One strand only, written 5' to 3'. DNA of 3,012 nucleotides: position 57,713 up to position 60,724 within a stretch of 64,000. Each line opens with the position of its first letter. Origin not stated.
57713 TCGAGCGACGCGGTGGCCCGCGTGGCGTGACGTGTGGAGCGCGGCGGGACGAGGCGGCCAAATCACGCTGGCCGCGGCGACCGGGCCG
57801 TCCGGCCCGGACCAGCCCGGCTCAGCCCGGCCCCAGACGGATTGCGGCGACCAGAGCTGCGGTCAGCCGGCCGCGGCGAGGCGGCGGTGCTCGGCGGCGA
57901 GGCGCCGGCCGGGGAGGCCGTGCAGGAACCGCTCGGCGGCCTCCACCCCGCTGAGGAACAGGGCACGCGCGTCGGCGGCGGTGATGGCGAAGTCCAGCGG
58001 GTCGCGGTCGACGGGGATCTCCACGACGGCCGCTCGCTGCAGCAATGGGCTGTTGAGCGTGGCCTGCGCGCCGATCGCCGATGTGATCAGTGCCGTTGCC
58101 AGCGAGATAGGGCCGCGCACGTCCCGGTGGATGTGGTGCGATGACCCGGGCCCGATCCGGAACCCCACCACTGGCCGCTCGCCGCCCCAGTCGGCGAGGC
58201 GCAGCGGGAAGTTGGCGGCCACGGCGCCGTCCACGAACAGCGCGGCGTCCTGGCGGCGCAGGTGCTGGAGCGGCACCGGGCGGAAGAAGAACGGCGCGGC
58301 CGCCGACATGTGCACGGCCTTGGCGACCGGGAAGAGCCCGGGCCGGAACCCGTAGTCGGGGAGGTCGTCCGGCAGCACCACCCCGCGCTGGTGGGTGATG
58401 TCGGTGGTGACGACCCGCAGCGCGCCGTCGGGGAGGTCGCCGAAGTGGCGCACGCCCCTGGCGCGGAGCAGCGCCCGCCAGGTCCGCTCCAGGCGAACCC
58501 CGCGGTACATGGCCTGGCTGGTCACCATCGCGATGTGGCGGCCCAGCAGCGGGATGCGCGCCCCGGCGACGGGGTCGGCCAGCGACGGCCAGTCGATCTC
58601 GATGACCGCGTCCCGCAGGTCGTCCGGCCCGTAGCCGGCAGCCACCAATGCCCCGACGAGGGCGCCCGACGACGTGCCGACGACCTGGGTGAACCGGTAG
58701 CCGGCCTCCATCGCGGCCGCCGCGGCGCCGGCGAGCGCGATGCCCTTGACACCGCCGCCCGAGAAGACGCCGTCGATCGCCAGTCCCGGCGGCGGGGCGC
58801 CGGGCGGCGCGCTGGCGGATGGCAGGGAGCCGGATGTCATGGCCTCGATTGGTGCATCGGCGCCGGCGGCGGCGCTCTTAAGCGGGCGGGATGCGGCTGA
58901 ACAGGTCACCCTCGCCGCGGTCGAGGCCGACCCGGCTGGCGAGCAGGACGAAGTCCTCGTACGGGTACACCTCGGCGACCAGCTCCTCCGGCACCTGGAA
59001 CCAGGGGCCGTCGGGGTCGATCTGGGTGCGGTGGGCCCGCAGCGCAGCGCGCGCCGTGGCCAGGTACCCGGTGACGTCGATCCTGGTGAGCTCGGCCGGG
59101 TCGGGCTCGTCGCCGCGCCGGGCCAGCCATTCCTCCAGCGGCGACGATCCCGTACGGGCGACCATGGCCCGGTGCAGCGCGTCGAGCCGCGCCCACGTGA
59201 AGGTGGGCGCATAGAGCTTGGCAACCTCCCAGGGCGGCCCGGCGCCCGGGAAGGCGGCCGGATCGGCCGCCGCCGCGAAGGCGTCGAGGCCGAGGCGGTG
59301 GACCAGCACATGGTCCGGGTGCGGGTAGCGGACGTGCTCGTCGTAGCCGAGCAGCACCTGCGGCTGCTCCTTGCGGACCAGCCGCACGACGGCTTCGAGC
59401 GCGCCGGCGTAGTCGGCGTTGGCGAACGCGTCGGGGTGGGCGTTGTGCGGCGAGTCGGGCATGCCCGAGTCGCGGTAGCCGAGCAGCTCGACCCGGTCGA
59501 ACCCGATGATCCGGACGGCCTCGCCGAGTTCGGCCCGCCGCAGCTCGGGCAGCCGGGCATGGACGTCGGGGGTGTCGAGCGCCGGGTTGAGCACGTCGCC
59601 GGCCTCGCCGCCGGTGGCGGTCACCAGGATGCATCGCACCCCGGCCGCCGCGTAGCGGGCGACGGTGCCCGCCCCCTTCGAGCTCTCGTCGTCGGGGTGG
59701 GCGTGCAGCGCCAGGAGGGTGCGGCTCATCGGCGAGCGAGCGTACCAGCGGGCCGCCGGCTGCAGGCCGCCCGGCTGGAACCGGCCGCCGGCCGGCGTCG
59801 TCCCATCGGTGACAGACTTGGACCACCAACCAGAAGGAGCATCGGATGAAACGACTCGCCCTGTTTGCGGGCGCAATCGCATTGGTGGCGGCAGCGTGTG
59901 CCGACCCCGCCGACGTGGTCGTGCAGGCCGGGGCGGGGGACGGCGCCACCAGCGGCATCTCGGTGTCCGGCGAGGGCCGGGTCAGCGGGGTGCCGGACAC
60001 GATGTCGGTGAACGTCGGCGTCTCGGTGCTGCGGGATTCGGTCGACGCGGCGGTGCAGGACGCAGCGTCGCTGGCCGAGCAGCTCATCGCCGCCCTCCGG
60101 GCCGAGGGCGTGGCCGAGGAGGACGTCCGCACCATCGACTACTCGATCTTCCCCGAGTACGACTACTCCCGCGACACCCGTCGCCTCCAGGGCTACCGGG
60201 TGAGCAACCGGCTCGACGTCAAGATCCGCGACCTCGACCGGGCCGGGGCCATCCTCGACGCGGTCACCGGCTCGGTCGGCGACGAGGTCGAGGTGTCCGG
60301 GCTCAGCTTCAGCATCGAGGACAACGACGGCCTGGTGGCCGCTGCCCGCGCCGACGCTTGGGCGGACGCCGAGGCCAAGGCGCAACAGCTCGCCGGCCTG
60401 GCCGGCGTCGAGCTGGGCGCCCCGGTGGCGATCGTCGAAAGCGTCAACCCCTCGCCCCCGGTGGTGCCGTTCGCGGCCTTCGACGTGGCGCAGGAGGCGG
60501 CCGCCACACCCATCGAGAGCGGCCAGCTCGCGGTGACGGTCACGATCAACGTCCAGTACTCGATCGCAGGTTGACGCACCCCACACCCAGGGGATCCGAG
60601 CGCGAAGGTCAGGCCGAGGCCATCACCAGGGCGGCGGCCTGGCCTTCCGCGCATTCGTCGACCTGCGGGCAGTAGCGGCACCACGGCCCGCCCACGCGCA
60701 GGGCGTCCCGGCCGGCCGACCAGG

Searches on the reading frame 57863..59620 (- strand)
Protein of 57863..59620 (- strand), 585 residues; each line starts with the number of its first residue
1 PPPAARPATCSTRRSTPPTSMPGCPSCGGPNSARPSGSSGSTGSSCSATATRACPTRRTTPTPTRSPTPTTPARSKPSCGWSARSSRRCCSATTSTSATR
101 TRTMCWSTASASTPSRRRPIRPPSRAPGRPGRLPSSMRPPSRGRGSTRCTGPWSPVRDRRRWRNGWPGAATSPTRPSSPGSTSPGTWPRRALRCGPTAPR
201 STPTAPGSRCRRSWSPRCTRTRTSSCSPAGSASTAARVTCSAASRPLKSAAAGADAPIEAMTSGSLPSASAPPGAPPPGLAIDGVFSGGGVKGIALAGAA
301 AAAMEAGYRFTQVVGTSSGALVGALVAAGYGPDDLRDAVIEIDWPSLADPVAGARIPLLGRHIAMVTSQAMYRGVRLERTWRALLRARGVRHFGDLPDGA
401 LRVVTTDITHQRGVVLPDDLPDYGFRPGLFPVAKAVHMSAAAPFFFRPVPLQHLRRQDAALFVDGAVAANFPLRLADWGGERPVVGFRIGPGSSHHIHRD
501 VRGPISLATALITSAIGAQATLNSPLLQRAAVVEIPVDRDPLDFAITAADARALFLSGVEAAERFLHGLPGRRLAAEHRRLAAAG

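Call 83: search_protein_families(library=pfam, proteins=[window:57863-59620:-], max_evalue=0.001)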
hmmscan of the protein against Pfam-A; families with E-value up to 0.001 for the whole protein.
window:57863-59620:- (585 aa): 1 family
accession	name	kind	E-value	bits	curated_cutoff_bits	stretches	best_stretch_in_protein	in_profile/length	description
PF01734.28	Patatin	-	4.1e-27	96.1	27.7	1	285-476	2-190/191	Patatin-like phospholipase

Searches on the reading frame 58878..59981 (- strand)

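Call 20: search_protein_families(library=pfam, proteins=[window:58878-59981:-], max_evalue=0.001)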
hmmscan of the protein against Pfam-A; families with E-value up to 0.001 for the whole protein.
window:58878-59981:- (367 aa): 1 family
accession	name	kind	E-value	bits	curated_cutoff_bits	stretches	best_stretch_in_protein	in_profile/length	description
PF02585.22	PIG-L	-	9.5e-25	88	28.2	1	90-234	1-128/129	GlcNAc-PI de-N-acetylase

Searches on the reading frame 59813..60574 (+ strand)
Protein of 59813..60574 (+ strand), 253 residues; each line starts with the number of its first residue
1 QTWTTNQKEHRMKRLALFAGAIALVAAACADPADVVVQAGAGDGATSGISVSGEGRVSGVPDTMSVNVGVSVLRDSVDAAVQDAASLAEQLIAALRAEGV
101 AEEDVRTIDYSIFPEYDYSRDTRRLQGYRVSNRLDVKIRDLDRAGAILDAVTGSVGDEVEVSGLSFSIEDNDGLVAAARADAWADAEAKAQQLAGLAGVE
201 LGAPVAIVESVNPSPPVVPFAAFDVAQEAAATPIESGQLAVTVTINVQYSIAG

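Call 20: search_protein_families(library=pfam, proteins=[window:59813-60574:+], max_evalue=0.001)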
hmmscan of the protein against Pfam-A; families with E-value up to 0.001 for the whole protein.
window:59813-60574:+ (253 aa): 1 family
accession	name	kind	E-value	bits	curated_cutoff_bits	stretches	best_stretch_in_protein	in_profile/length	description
PF04402.19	SIMPL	-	2.3e-50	172.2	25.2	1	49-249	1-205/205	Protein of unknown function (DUF541)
